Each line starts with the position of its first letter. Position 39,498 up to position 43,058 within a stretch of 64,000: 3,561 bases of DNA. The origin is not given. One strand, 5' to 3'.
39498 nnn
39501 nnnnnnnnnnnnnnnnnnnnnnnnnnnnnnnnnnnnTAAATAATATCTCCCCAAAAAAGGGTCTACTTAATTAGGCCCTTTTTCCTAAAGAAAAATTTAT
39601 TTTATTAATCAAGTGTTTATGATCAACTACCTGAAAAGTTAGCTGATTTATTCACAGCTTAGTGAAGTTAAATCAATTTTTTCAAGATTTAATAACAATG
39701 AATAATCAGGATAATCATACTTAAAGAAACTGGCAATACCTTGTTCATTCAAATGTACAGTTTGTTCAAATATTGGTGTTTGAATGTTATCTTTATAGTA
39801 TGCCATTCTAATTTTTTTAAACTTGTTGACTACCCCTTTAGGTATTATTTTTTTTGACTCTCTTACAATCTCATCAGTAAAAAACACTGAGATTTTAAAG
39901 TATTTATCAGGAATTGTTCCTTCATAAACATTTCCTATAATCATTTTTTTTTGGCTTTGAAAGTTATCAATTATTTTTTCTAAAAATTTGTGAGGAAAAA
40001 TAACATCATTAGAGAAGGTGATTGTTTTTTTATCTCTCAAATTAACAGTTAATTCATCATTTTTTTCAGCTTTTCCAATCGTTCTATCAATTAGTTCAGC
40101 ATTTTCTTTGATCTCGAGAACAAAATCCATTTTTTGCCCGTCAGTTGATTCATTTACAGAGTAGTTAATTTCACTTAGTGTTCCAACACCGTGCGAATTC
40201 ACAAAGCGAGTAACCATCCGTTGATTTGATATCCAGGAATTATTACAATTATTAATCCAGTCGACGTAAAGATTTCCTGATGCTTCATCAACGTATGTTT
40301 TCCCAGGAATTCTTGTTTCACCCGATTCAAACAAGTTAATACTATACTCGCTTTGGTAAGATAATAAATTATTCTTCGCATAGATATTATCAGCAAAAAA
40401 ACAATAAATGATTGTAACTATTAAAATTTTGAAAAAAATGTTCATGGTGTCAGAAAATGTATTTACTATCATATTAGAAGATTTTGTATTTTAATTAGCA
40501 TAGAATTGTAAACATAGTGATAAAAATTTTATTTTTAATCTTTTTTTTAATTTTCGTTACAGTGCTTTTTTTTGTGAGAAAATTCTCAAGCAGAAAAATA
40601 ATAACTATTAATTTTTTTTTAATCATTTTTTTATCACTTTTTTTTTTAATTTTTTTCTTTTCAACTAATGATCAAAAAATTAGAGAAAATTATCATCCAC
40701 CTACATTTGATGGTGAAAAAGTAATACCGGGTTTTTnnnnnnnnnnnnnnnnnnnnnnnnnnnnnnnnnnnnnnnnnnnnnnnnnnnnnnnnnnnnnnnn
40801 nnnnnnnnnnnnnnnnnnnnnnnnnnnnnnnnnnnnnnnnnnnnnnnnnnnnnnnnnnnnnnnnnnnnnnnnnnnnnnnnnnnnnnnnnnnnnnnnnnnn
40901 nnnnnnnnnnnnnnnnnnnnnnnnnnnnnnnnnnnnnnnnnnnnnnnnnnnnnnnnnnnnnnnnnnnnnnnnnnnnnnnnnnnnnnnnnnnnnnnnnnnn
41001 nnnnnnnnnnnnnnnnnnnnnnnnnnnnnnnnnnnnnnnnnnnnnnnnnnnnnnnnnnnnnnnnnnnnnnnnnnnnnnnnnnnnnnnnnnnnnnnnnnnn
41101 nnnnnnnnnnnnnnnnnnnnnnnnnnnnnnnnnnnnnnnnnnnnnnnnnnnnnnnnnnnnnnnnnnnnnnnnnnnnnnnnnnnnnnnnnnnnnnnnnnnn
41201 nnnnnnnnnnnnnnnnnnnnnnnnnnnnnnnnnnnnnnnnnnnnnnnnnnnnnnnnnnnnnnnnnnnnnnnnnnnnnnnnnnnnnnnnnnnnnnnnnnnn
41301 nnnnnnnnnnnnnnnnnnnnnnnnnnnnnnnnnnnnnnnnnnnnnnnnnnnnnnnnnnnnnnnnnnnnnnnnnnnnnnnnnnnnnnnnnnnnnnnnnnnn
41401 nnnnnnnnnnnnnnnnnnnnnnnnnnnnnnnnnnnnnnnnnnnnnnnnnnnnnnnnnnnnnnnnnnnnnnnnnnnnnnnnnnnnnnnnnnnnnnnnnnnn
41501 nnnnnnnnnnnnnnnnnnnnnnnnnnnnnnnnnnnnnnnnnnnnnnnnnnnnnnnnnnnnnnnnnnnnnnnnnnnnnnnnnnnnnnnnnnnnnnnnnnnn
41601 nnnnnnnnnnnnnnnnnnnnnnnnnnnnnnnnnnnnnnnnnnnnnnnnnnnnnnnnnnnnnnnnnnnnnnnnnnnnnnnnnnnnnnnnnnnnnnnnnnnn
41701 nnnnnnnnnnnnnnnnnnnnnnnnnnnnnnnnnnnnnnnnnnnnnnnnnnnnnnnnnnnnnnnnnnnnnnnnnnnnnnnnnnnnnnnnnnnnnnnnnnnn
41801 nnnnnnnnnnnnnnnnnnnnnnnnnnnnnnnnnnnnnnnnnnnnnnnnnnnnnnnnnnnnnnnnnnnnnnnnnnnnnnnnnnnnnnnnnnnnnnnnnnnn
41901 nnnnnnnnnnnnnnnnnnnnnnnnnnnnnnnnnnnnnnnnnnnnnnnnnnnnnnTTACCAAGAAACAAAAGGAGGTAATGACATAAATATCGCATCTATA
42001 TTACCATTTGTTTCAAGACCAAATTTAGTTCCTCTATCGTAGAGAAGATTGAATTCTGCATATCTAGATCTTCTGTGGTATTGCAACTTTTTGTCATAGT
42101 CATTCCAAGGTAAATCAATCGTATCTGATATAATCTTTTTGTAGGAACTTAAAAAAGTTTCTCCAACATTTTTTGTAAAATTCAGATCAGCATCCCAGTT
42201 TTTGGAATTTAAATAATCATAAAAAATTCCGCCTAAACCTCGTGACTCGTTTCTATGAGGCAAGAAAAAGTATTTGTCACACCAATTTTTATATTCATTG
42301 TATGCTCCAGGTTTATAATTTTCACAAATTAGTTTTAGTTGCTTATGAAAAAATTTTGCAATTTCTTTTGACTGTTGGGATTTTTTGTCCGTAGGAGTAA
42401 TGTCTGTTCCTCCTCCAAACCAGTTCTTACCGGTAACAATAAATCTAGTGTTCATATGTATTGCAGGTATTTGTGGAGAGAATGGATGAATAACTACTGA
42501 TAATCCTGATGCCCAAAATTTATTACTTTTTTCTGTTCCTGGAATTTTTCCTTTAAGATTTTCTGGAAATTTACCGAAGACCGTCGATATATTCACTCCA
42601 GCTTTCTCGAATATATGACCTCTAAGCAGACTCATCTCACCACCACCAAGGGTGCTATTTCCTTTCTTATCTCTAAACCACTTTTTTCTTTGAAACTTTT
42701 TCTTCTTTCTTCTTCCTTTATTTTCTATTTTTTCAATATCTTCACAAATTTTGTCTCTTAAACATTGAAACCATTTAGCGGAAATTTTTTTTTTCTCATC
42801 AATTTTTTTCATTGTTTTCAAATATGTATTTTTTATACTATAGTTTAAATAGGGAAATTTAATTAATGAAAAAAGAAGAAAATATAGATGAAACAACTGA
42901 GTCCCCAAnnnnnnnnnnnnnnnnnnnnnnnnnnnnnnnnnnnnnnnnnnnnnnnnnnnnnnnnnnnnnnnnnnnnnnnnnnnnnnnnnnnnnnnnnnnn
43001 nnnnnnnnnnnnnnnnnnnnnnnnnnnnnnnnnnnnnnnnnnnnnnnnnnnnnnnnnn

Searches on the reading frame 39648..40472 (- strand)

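Call 19: search_protein_families(library=pfam, proteins=[window:39648-40472:-], max_evalue=0.00001)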
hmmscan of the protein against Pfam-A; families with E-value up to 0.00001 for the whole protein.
window:39648-40472:- (274 aa): 1 family
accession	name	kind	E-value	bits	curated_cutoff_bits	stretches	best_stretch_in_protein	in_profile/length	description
PF08904.16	EipB_like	-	5.3e-27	95.4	25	1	35-268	6-247/249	EipB-like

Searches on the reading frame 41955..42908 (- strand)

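Call 19: search_protein_families(library=pfam, proteins=[window:41955-42908:-], max_evalue=0.00001)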
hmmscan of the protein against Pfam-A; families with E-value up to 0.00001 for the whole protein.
window:41955-42908:- (317 aa): 1 family
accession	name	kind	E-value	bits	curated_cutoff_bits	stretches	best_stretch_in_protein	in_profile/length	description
PF01218.23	Coprogen_oxidas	-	6.9e-87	291.3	31.8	1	45-317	4-270/295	Coproporphyrinogen III oxidase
